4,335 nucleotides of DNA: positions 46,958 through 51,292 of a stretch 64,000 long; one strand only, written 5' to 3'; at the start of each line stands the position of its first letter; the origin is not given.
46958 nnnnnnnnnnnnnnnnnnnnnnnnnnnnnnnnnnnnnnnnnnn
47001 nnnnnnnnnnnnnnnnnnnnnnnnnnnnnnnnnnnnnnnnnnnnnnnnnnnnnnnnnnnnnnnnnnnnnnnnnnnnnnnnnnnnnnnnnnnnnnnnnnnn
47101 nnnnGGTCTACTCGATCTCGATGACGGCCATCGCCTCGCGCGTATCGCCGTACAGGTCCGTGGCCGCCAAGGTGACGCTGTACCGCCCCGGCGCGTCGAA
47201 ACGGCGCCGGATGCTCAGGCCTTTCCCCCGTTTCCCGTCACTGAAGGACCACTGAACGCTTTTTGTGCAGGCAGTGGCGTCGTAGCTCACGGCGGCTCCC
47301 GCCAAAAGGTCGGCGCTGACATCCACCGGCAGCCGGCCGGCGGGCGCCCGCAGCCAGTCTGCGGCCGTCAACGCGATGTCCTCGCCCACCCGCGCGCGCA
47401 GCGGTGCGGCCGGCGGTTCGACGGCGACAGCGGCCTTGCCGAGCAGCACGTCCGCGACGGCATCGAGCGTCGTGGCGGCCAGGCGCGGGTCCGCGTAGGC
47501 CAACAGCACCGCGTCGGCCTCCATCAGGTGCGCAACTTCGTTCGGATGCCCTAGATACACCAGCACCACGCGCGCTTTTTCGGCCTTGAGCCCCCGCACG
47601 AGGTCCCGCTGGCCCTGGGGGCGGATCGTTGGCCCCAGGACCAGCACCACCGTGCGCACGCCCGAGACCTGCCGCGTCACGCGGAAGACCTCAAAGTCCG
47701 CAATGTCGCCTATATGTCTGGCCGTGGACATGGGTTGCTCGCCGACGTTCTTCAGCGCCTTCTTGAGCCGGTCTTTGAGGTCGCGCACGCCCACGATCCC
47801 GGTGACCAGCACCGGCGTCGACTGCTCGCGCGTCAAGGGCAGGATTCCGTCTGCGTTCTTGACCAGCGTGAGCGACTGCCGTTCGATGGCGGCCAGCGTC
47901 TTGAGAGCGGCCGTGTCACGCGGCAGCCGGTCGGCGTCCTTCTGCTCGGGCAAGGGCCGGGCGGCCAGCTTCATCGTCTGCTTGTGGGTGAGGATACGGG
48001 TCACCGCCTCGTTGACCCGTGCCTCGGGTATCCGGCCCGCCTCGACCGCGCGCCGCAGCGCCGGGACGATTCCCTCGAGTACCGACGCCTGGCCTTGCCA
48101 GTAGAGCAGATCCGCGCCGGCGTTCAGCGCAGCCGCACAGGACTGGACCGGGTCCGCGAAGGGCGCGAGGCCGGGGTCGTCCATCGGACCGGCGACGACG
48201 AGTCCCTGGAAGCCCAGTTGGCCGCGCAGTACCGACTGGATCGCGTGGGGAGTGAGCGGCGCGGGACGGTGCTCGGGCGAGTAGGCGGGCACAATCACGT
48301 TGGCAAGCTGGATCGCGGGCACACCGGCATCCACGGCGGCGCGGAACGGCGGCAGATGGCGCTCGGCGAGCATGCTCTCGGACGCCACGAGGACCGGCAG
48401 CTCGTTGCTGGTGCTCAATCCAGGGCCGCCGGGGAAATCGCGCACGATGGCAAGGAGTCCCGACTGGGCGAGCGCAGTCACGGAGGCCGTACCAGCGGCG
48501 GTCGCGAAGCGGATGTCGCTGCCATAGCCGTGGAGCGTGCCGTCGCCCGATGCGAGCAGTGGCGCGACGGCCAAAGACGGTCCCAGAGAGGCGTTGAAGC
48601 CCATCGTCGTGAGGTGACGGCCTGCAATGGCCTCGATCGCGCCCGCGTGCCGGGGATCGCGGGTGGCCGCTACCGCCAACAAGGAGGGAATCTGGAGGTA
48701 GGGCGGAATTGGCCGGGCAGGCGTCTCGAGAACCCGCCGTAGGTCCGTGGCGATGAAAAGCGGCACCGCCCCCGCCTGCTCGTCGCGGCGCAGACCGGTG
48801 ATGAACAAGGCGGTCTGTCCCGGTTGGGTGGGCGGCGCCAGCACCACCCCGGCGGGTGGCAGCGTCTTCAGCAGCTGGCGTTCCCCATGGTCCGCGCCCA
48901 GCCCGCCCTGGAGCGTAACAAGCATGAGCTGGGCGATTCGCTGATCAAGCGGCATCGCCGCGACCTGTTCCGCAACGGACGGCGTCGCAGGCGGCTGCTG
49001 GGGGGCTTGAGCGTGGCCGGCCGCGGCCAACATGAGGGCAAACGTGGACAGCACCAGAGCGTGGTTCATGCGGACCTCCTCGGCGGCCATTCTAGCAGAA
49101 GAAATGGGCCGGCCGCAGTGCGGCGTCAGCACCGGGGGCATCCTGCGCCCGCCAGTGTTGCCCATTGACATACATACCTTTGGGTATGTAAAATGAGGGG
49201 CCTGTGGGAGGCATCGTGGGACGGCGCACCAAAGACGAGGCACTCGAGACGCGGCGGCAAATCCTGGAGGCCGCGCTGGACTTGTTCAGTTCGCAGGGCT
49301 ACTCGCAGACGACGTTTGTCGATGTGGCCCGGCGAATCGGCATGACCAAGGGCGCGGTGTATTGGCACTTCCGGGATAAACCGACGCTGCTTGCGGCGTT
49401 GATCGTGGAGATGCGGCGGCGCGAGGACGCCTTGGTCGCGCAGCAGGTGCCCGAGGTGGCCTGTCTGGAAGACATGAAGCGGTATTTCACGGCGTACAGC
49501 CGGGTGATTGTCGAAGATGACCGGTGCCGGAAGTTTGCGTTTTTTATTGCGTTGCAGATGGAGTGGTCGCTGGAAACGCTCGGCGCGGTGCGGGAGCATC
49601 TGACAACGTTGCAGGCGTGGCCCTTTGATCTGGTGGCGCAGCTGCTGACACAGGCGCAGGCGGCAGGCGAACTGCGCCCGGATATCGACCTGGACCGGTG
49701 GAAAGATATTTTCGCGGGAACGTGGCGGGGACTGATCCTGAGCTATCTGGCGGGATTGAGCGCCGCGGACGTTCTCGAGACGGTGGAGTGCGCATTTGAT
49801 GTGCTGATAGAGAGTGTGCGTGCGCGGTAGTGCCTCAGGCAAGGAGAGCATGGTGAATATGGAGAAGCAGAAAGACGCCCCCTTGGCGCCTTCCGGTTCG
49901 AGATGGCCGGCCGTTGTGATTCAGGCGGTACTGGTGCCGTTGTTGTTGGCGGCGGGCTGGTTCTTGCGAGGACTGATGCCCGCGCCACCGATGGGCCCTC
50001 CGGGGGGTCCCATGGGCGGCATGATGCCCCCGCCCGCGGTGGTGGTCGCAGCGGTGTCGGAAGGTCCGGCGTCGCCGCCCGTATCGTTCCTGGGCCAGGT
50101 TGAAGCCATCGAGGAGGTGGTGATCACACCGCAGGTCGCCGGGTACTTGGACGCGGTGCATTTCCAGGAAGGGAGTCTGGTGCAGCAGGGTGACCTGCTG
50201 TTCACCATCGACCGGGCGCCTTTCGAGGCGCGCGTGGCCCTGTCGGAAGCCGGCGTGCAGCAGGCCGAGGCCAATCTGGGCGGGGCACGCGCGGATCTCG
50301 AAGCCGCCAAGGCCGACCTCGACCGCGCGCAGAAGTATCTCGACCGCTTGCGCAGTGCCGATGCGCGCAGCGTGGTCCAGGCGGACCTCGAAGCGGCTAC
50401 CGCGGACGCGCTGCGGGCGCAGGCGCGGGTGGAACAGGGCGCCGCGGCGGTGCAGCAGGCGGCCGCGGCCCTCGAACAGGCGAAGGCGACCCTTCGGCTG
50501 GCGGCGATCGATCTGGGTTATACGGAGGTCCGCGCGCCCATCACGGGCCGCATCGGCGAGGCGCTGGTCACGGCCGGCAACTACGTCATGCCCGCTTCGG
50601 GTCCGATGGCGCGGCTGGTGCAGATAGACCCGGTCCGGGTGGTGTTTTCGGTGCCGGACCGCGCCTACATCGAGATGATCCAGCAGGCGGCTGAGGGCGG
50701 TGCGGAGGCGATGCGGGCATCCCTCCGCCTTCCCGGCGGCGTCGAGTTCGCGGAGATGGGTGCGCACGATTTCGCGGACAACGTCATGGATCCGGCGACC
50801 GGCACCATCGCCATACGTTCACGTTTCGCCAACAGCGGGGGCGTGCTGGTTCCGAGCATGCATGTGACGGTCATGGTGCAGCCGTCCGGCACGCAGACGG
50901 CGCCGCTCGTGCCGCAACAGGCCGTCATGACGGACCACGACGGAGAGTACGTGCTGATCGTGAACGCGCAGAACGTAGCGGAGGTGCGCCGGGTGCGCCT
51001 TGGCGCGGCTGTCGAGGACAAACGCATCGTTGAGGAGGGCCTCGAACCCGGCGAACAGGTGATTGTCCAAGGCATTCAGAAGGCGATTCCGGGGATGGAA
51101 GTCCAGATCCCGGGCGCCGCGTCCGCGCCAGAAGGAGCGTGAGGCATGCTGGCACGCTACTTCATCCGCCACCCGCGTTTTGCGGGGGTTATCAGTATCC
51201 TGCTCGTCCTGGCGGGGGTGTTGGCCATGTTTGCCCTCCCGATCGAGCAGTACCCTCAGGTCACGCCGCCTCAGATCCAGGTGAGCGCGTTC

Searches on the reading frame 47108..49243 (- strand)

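Call 60: search_protein_families(library=pfam, proteins=[window:47108-49243:-], max_evalue=0.000001)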
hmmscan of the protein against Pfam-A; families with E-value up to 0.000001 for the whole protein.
window:47108-49243:- (711 aa): 2 families
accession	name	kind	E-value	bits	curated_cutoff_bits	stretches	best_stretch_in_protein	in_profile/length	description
PF00933.27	Glyco_hydro_3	-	5.7e-35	121.7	27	1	99-419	2-315/316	Glycosyl hydrolase family 3 N terminal domain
PF18911.6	PKD_4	-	2.8e-09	37.3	27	1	650-702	24-76/85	PKD domain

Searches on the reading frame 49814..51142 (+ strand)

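Call 60: search_protein_families(library=pfam, proteins=[window:49814-51142:+], max_evalue=0.000001)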
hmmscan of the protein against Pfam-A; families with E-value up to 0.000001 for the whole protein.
window:49814-51142:+ (442 aa): 3 families
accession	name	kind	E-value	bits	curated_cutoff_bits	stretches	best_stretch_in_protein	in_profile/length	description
PF16576.10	HlyD_D23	-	4.2e-11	43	30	1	90-351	6-214/214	Barrel-sandwich domain of CusB or HlyD membrane-fusion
PF13437.12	HlyD_3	-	1.3e-07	32.8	22.2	0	239-289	2-51/106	HlyD family secretion protein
PF13533.13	Biotin_lipoyl_2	-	5.3e-07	29.8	29.8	0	102-133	1-32/32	Biotin-lipoyl like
